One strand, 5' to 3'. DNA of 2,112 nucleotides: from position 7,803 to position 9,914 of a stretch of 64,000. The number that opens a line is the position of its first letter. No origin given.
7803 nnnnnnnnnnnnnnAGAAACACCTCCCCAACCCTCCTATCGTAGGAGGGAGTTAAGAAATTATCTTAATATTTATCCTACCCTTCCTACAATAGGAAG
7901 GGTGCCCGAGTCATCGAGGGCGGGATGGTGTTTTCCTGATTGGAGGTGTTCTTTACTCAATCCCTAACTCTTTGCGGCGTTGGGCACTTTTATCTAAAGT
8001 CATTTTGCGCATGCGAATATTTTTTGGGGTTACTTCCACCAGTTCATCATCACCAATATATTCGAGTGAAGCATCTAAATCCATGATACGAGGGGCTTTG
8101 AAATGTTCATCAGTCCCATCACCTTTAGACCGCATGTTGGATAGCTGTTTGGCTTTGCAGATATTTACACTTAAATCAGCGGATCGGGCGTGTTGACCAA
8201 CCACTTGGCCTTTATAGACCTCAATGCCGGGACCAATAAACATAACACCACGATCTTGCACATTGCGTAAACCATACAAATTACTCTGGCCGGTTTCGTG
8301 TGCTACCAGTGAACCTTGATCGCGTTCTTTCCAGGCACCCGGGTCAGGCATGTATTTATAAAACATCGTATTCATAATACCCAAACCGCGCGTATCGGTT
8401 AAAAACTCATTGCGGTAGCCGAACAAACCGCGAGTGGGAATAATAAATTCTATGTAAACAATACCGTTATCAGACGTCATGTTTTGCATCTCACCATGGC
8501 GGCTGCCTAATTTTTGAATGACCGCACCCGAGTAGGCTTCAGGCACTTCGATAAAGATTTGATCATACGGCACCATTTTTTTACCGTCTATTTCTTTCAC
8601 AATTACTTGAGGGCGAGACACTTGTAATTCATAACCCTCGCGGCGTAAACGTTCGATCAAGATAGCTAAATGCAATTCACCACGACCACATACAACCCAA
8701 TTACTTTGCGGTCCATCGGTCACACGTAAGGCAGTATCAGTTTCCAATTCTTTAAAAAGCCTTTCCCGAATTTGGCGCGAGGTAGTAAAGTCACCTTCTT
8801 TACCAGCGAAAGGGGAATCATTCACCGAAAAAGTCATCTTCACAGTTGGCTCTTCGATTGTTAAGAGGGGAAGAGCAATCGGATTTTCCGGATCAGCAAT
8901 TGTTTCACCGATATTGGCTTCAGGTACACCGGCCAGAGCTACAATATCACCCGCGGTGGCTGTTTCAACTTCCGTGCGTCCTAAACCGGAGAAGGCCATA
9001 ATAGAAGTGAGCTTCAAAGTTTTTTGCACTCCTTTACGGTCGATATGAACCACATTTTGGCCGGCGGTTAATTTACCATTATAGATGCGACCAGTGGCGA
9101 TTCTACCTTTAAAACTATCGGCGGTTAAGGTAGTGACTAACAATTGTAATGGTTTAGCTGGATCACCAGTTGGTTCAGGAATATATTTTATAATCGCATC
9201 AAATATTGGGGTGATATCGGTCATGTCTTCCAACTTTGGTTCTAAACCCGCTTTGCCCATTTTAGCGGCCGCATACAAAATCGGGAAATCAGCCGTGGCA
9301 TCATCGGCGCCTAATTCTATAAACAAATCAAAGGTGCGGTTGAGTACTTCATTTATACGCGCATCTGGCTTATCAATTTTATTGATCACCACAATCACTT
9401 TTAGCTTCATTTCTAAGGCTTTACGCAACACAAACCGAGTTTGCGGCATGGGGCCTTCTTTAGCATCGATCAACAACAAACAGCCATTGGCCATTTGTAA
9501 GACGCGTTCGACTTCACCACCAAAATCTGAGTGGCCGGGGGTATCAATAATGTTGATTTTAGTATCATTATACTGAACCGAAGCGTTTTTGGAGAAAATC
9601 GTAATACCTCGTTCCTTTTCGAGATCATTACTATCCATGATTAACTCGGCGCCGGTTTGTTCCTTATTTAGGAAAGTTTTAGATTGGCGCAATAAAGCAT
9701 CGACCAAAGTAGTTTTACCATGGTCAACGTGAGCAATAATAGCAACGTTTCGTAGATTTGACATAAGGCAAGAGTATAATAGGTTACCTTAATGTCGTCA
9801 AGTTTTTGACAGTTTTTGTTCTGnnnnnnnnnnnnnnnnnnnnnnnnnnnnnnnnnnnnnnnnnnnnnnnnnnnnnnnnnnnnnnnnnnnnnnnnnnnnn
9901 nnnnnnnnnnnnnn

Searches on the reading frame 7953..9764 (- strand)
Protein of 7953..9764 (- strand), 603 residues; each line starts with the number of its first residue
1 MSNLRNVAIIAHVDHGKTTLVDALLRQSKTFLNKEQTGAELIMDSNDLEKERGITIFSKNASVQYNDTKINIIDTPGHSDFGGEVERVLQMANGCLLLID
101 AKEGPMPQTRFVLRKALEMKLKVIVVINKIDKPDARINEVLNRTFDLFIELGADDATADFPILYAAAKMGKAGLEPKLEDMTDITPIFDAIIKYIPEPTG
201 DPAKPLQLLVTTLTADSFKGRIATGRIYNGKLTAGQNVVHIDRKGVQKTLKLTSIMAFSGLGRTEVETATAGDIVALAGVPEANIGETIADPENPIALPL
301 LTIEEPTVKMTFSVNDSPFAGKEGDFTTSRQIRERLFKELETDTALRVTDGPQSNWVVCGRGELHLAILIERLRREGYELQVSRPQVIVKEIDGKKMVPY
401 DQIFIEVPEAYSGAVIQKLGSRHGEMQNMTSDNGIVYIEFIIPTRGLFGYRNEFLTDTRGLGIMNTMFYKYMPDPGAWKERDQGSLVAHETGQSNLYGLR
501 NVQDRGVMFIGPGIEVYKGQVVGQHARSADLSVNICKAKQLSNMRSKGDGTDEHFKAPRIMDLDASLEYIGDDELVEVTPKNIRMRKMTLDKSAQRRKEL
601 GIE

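Call 5: search_protein_families(library=pfam, proteins=[window:7953-9764:-], max_evalue=0.01)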
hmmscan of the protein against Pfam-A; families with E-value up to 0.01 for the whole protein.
window:7953-9764:- (603 aa): 10 families
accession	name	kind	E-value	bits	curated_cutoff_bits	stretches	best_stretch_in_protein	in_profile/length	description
PF00009.33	GTP_EFTU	-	3.6e-55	186.9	26.5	1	3-196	2-187/188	Elongation factor Tu GTP binding domain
PF21018.2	BipA_C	-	1.1e-41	141.5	23.8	1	483-591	1-109/110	TypA/BipA C-terminal domain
PF00679.30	EFG_C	-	2.3e-19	69.7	27.9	1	399-477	5-84/89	Elongation factor G C-terminus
PF22042.2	EF-G_D2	-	1.9e-13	50.8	27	1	208-289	4-81/84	Elongation factor G domain 2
PF03144.31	GTP_EFTU_D2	-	3.3e-13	50.3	30.3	1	220-290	1-73/73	Elongation factor Tu domain 2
PF01926.29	MMR_HSR1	-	1.6e-07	31.9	21.9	1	7-129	2-113/113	50S ribosome-binding GTPase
PF14492.12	EFG_III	-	1.8e-05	25.1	27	1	330-380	19-71/75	Elongation Factor G, domain III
PF02421.24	FeoB_N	-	0.0009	19.2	27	0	53-135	32-120/156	Ferrous iron transport protein B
PF00735.24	Septin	-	0.0019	18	26.2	1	7-81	7-75/280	Septin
PF08477.19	Roc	-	0.0025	18.5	27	1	11-131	6-119/119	Ras of Complex, Roc, domain of DAPkinase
